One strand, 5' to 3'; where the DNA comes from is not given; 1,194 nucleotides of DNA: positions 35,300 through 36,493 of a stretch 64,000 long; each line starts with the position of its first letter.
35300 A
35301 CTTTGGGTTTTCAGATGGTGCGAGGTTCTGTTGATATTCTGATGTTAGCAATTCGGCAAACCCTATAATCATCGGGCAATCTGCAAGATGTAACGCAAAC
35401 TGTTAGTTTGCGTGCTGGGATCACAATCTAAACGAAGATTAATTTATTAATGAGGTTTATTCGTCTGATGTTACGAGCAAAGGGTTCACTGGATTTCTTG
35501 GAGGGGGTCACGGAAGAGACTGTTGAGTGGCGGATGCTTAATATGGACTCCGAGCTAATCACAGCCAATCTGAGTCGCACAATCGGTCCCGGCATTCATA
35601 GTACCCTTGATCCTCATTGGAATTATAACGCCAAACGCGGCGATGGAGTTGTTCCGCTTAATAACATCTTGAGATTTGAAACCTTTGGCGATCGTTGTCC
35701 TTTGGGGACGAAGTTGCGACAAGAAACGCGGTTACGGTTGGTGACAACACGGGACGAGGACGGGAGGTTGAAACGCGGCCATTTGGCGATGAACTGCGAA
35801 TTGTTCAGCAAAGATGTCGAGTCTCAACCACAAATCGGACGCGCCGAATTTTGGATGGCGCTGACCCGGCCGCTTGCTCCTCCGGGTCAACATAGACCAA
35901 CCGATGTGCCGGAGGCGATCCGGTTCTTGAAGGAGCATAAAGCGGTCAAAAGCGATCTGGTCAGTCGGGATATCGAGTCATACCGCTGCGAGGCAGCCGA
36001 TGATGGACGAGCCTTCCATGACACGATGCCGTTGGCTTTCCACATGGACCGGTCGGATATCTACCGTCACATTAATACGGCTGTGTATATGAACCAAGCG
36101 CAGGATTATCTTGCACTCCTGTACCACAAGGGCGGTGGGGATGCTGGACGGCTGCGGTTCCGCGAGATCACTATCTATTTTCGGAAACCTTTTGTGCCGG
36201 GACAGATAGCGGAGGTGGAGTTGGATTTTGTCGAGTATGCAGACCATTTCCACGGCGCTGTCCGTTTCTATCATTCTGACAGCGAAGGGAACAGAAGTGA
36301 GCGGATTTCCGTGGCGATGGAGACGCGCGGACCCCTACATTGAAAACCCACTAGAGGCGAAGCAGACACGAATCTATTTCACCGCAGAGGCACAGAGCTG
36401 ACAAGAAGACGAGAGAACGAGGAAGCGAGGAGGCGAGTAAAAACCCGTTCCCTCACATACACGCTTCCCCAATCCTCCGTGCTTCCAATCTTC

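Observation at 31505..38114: Plus-strand operon suggesting a beta-hydroxy-acid or carnitine-like catabolic route, with a 674-aa unknown component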

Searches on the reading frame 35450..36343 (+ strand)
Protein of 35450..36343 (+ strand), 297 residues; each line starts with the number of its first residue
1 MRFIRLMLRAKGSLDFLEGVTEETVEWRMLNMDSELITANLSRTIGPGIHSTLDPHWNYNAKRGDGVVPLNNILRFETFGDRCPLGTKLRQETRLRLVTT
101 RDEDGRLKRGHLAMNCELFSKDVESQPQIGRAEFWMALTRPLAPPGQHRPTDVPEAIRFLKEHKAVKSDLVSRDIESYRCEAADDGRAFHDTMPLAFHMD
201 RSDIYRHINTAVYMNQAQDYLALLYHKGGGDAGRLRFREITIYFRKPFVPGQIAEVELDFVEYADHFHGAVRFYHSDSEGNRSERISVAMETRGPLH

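Call 4: search_protein_families(library=pfam, proteins=[window:35450-36343:+], max_evalue=0.1)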
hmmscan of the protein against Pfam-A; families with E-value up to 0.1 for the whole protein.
window:35450-36343:+ (297 aa): 0 families

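Call 5: search_protein_families(library=ncbifam, proteins=[window:35450-36343:+], max_evalue=0.1)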
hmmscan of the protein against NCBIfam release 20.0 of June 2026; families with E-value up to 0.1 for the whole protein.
window:35450-36343:+ (297 aa): 0 families

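Call 9: search_solved_structures(query=window:35450-36343:+, max_evalue=1)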
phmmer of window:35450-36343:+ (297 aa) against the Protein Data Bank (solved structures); distinct sequences matched with E-value up to 1: 2.
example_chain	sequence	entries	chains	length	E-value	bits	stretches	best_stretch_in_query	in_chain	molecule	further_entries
3u0j_B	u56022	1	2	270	0.037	16.4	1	188-257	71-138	Type III effector HopU1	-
4ij3_A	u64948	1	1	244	0.76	12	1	167-235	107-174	Sulfhydryl oxidase 1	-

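Call 17: find_homologous_proteins(query=window:35450-36343:+)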
Query window:35450-36343:+ (297 aa): 121 proteins with E <= 0.001 among 886 candidates; the best 120 are listed.
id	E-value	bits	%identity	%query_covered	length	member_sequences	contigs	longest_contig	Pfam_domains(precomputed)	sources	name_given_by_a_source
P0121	5.1e-198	674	100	98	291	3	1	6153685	-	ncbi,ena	-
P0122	1.1e-185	634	94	98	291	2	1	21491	-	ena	-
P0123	4.2e-183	625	93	98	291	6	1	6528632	-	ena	-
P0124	9.6e-181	617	92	98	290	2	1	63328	-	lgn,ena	-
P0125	3.6e-180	616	92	98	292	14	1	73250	-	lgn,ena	-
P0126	6.7e-178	608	89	98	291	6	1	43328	-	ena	-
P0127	1.3e-177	607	90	98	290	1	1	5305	-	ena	-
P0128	1.5e-177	607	91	98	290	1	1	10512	-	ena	-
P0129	7.8e-177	605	89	98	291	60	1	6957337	-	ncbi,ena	-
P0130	8.2e-177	605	90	98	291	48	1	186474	-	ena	-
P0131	1.2e-176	604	89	98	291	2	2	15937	-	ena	-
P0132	1.7e-176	604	89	98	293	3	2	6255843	-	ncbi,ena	-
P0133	2.2e-175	600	89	98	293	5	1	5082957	-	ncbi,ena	-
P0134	1.8e-173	594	89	98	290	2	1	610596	-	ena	-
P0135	3.4e-173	593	88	98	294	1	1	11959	-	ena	-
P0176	6.4e-126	438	66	96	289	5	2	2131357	-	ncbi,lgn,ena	-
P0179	9.9e-118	411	61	96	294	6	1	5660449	-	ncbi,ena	-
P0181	4.3e-116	405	61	96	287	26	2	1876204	-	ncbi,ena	-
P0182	2.1e-114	400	61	97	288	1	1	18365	-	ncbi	-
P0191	3.6e-109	383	60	96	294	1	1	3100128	-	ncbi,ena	-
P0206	3.7e-102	359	55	95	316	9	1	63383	-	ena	-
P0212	2.7e-97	344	57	89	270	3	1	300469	-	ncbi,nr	ncbi:MAG: hotdog fold domain-containing protein [Candidatus Poribacteria bacterium]|nr:hotdog fold d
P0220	2.9e-90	320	53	94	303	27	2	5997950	-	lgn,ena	-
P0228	2.1e-86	308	51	93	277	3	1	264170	-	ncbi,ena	-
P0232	3.1e-83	297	50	93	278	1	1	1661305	-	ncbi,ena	-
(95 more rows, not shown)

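Call 18: find_encoding_contigs(protein=P0179, flank=8000, max_places=2)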
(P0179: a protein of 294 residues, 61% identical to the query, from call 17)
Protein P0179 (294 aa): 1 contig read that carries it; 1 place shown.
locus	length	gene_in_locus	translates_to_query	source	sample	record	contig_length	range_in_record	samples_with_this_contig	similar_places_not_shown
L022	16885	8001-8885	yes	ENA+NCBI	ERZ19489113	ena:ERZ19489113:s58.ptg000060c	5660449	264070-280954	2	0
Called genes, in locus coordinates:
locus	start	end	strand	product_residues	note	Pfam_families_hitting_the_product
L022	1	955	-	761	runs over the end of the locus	-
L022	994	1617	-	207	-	-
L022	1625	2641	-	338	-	PF13546:DDE_5, PF01609:DDE_Tnp_1, PF13701:DDE_Tnp_1_4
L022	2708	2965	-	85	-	-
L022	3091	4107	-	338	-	PF13546:DDE_5, PF01609:DDE_Tnp_1, PF13701:DDE_Tnp_1_4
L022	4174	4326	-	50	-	-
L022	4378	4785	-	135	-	PF01609:DDE_Tnp_1, PF13586:DDE_Tnp_1_2 (weak)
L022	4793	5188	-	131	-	PF13340:DUF4096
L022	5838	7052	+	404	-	PF02746:MR_MLE_N, PF13378:MR_MLE_C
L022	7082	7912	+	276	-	PF05853:BKACE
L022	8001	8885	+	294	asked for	-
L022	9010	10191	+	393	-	-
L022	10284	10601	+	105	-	-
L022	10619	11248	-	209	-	PF00300:His_Phos_1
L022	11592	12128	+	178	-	-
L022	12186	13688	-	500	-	PF02789:Peptidase_M17_N, PF00883:Peptidase_M17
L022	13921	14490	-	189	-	PF05685:Uma2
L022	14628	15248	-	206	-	PF00753:Lactamase_B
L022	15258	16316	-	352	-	PF01408:GFO_IDH_MocA, PF22725:GFO_IDH_MocA_C3, PF02894:GFO_IDH_MocA_C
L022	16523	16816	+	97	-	-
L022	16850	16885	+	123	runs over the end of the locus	PF00903:Glyoxalase, PF13669:Glyoxalase_4 (weak), PF18029:Glyoxalase_6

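Call 19: find_encoding_contigs(protein=P0232, flank=8000, max_places=2)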
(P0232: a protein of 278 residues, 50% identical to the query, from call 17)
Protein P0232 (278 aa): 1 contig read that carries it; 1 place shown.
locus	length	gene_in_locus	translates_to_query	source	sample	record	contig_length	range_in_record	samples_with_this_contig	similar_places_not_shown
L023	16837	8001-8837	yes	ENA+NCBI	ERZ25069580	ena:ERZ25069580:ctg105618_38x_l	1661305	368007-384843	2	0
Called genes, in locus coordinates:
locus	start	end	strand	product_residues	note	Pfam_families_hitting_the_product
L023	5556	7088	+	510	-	PF01066:CDP-OH_P_transf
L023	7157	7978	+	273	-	PF05853:BKACE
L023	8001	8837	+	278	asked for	-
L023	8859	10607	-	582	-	PF07973:tRNA_SAD, PF00587:tRNA-synt_2b, PF03129:HGTP_anticodon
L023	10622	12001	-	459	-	PF02355:SecD_SecF_C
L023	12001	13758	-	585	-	PF21760:SecD_1st, PF22599:SecDF_P1_head, PF02355:SecD_SecF_C, PF03176:MMPL (weak)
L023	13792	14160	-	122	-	PF02699:YajC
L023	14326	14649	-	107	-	-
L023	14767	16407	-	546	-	PF00118:Cpn60_TCP1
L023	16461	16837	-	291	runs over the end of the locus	PF03099:BPL_LplA_LipB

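Call 27: predict_structure(alignment_id=A1)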
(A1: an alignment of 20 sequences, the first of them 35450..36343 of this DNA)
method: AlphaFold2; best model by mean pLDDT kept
length: 297 residues; sequences in the alignment: 20
mean_pLDDT: 90.0   pTM: 0.87
mean pLDDT of the five models: 90.0, 88.3, 87.2, 86.5, 85.5
residues with pLDDT >= 90: 216; 70-90: 69; 50-70: 2; < 50: 10
segments of 3 or more residues with pLDDT < 50: 1-10
pLDDT, mean of each block of 10 residues (from residue 1): 42 85 92 92 79 87 87 95 93 96 95 95 92 95 89 94 95 92 85 90 83 94 96 95 92 95 95 92 94 95
secondary structure, 60 per line:
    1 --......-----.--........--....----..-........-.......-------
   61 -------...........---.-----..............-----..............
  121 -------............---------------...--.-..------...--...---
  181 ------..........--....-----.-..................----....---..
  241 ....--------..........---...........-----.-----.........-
elements in order: H3-8 E17-24 H38-45 H47-53 E68-78 E88-101 E107-120 E128-139 E187-196 H210-227 E239-244 E253-262 E266-276 E288-296

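Call 32: fold_search(model_id=the predicted structure, library=pdb)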
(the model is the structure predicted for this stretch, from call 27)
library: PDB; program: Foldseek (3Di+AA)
matches with E <= 10: 918; with E <= 0.001: 227
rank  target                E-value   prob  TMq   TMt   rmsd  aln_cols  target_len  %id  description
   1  9mqf                  1.2e-12  1.00  0.65  0.66   5.2       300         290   12  Chloroplast acyl-ACP thioesterase from Chlamydomonas reinhardtii (released 2025-08-13)
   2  9grr                  1.2e-12  1.00  0.57  0.64   6.0       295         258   12  Crystal structure of Arabidopsis thaliana Acyl-ACP Thioesterase (At-FatA) complexed with Cinmethylin (released 2025-05-14)
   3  7hsv_B                1.8e-12  1.00  0.59  0.65   5.9       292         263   11  PanDDA analysis group deposition -- Crystal Structure of FatA in complex with Z2643472210 (released 2025-08-13)
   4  2ess                  2.1e-12  1.00  0.58  0.69   5.4       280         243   14  Crystal structure of an acyl-ACP thioesterase (NP_810988.1) from Bacteroides thetaiotaomicron VPI-5482 at 1.90 A resolut (released 2006-03-28)
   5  9hrr_A                2.7e-12  1.00  0.59  0.66   5.9       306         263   12  Crystal structure of Arabidopsis thaliana Fatty Acid Thioesterase A in an apo state (released 2025-08-13)
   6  7htv_A                2.8e-12  1.00  0.59  0.65   6.1       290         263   11  PanDDA analysis group deposition -- Crystal Structure of FatA in complex with Z57122377 (released 2025-08-13)
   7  9hmt                  3.0e-12  1.00  0.59  0.66   6.1       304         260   11  Crystal structure of Arabidopsis thaliana Acyl-ACP Thioesterase (At-FatA) complexed with methiozolin-fluorine (released 2025-05-14)
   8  7hqx_A                3.1e-12  1.00  0.60  0.66   5.2       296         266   11  PanDDA analysis group deposition -- Crystal Structure of FatA in complex with Z218760918 (released 2025-08-13)
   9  7htx_B                3.1e-12  1.00  0.59  0.66   5.8       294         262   12  PanDDA analysis group deposition -- Crystal Structure of FatA in complex with Z608065044 (released 2025-08-13)
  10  9hrr_B                3.5e-12  1.00  0.59  0.65   5.5       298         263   11  Crystal structure of Arabidopsis thaliana Fatty Acid Thioesterase A in an apo state (released 2025-08-13)
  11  7hqs_A                3.9e-12  1.00  0.60  0.65   6.1       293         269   13  PanDDA analysis group deposition -- Crystal Structure of FatA in complex with Z56912586 (released 2025-08-13)
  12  9gs1_BaB              4.9e-12  1.00  0.55  0.63   6.0       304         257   11  Crystal structure of Arabidopsis thaliana Acyl-ACP Thioesterase (At-FatA) complexed with Oxaziclomefone (released 2025-05-14)
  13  7hs5_A                5.5e-12  1.00  0.62  0.68   5.7       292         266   11  PanDDA analysis group deposition -- Crystal Structure of FatA in complex with Z1217131798 (released 2025-08-13)
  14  7hra_B                5.5e-12  1.00  0.57  0.63   5.9       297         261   12  PanDDA analysis group deposition -- Crystal Structure of FatA in complex with Z45415581 (released 2025-08-13)
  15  7hqs_B                5.8e-12  1.00  0.60  0.66   5.6       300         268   12  PanDDA analysis group deposition -- Crystal Structure of FatA in complex with Z56912586 (released 2025-08-13)
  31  2own_A                1.4e-11  1.00  0.65  0.74   4.3       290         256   10  Crystal structure of oleoyl thioesterase (putative) (NP_784467.1) from Lactobacillus plantarum at 2.00 A resolution (released 2007-02-27)
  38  4gak                  2.6e-11  1.00  0.64  0.74   5.3       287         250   10  Crystal structure of acyl-ACP thioesterase from Spirosoma linguale (released 2012-09-19)
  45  2own_B                9.3e-11  1.00  0.64  0.73   4.5       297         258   11  Crystal structure of oleoyl thioesterase (putative) (NP_784467.1) from Lactobacillus plantarum at 2.00 A resolution (released 2007-02-27)
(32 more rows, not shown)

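Call 34: find_encoding_contigs(protein=P0191, flank=8000, max_places=1)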
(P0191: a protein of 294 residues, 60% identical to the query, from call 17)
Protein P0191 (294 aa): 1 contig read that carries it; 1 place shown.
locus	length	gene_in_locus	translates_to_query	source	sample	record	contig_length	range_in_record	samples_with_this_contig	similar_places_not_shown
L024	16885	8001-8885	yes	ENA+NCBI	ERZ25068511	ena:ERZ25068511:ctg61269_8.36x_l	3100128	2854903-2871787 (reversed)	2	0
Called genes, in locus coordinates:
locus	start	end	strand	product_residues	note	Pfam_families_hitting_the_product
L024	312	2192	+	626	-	PF00041:fn3 (faint), PF13860:FlgD_ig (faint), PF18370:RGI_lyase (faint), PF13585:CHU_C (faint)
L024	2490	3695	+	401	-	PF13646:HEAT_2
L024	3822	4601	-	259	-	PF04263:TPK_catalytic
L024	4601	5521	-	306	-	PF09924:LPG_synthase_C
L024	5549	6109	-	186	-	PF03692:CxxCxxCC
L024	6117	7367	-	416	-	PF01551:Peptidase_M23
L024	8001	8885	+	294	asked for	-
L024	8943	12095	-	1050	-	PF21445:ADDB_N (weak), PF12705:PDDEXK_1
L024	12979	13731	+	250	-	PF18912:DZR_2, PF00156:Pribosyltran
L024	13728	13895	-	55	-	-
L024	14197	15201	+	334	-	PF00044:Gp_dh_N, PF02800:Gp_dh_C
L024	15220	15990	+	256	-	PF00121:TIM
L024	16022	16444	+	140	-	PF03840:SecG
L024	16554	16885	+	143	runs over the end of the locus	-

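Call 35: find_encoding_contigs(protein=P0220, flank=8000, max_places=1)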
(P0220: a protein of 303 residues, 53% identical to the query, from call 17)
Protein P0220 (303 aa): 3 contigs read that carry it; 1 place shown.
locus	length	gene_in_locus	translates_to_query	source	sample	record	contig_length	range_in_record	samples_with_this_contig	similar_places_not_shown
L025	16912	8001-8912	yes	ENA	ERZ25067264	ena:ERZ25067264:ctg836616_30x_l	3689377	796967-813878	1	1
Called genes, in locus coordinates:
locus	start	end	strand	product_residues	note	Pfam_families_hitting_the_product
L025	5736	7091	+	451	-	PF01066:CDP-OH_P_transf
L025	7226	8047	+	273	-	PF05853:BKACE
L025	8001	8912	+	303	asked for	-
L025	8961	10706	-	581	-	PF07973:tRNA_SAD, PF00587:tRNA-synt_2b, PF03129:HGTP_anticodon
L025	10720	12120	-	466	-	PF02355:SecD_SecF_C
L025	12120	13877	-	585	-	PF21760:SecD_1st, PF22599:SecDF_P1_head, PF02355:SecD_SecF_C, PF03176:MMPL (weak)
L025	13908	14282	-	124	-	PF02699:YajC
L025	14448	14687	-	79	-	-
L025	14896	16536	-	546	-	PF00118:Cpn60_TCP1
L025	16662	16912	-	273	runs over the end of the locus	PF03099:BPL_LplA_LipB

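Call 36: find_encoding_contigs(protein=P0176, flank=8000, max_places=1)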
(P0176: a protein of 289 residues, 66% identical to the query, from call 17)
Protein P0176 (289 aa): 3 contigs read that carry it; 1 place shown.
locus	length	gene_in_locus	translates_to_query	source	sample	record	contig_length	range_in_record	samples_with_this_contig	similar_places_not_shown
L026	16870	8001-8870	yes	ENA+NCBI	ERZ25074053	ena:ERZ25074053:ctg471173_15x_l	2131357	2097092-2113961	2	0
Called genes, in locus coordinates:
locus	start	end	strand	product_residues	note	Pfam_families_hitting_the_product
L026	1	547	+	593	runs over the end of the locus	PF13701:DDE_Tnp_1_4 (faint), PF01609:DDE_Tnp_1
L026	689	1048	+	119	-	PF07286:D-Glu_cyclase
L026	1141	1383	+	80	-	-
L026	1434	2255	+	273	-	PF05853:BKACE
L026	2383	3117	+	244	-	-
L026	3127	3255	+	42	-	-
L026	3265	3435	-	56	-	-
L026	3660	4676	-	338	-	PF00884:Sulfatase, PF16347:SGSH_C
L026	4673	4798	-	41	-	-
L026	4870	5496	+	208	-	PF05721:PhyH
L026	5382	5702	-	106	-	PF00232:Glyco_hydro_1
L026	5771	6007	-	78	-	PF25583:WCX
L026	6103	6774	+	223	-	PF04986:Y2_Tnp (weak)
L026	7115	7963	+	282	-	PF05853:BKACE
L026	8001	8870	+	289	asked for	-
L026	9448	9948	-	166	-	PF06314:ADC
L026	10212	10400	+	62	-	-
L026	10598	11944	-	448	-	PF14236:DruA, PF13808:DDE_Tnp_1_assoc, PF01609:DDE_Tnp_1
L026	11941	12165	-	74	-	-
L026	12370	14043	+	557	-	PF02776:TPP_enzyme_N, PF00205:TPP_enzyme_M, PF02775:TPP_enzyme_C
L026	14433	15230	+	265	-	PF05721:PhyH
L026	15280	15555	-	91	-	-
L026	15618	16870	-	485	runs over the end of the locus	PF01547:SBP_bac_1, PF13416:SBP_bac_8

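Call 37: find_encoding_contigs(protein=P0206, flank=8000, max_places=1)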
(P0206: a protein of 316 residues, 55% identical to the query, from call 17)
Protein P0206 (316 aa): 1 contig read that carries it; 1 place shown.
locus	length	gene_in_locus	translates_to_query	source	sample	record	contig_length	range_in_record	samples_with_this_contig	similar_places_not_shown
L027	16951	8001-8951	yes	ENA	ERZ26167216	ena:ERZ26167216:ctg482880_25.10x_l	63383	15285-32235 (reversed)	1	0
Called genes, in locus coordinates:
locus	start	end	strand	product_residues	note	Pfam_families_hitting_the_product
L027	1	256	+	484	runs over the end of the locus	PF27489:TP096X_N (faint)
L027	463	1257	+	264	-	-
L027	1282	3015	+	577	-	-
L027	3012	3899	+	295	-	-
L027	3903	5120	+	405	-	PF12704:MacB_PCD, PF02687:FtsX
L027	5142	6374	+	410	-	PF12704:MacB_PCD, PF02687:FtsX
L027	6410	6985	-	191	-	PF05685:Uma2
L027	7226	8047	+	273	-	PF05853:BKACE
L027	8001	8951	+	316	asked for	-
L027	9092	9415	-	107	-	PF07978:NIPSNAP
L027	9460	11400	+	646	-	PF00743:FMO-like, PF00890:FAD_binding_2 (weak), PF01134:GIDA (faint), PF01266:DAO, PF07992:Pyr_redox_2, PF13450:NAD_binding_8, PF13738:Pyr_redox_3, PF13434:Lys_Orn_oxgnase, +2 more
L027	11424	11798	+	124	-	PF00903:Glyoxalase, PF13669:Glyoxalase_4, PF18029:Glyoxalase_6 (weak)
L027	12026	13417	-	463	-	PF13360:PQQ_2, PF13570:Beta-prop_ACSF4, PF01011:PQQ (weak), PF13360:PQQ_2, PF13570:Beta-prop_ACSF4 (weak), PF13360:PQQ_2, PF13570:Beta-prop_ACSF4, PF13360:PQQ_2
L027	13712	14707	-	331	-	PF00682:HMGL-like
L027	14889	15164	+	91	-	-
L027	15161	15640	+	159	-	PF01850:PIN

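Call 52: list_cluster_members(proteins=[P0179, P0232, P0191, P0176, P0181, P0228, P0212, P0001, P0121, P0182])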
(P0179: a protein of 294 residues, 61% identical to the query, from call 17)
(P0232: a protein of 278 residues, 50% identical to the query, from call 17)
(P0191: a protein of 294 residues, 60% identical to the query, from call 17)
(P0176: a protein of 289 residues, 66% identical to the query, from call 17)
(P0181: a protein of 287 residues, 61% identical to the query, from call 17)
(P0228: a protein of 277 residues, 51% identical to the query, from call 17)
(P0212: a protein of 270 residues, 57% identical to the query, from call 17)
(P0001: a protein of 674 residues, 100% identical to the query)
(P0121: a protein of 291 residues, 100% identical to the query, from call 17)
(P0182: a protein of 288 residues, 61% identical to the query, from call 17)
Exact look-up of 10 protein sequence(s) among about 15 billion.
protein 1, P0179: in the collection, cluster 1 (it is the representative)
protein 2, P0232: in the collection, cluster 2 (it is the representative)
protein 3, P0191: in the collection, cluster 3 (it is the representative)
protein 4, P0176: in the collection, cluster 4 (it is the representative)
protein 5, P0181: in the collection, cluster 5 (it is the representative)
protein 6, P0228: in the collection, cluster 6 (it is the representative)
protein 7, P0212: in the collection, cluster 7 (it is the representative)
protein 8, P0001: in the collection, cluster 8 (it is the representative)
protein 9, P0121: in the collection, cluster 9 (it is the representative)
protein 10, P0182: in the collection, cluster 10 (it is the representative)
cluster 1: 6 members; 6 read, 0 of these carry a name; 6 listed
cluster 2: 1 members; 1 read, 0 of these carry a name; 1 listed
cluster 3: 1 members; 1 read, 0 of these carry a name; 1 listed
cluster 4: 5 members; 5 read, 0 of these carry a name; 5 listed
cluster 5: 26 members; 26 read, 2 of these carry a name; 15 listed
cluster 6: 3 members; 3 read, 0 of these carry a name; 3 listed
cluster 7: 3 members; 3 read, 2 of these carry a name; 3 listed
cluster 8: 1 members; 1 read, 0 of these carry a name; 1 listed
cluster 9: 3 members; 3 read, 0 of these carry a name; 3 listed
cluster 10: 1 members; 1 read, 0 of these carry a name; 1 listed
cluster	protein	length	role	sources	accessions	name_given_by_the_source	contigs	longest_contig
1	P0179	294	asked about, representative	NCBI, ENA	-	-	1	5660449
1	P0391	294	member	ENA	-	-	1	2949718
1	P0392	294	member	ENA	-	-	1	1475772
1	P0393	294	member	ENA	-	-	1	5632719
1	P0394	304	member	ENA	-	-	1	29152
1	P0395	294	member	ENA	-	-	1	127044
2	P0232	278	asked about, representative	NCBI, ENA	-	-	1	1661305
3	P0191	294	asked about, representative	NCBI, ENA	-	-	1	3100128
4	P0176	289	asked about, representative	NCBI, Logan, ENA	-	-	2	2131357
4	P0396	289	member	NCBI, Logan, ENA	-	-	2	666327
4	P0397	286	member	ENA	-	-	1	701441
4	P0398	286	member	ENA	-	-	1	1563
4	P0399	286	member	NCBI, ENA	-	-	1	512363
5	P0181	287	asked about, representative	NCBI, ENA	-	-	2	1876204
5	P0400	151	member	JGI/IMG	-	hypothetical protein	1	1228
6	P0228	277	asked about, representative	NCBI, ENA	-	-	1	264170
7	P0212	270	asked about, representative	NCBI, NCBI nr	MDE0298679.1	MAG: hotdog fold domain-containing protein [Candidatus Poribacteria bacterium] | hotdog fold domain-containing protein [Candidatus Poribacteria bacterium]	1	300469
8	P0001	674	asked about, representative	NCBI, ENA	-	-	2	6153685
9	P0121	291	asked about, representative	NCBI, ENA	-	-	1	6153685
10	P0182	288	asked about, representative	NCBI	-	-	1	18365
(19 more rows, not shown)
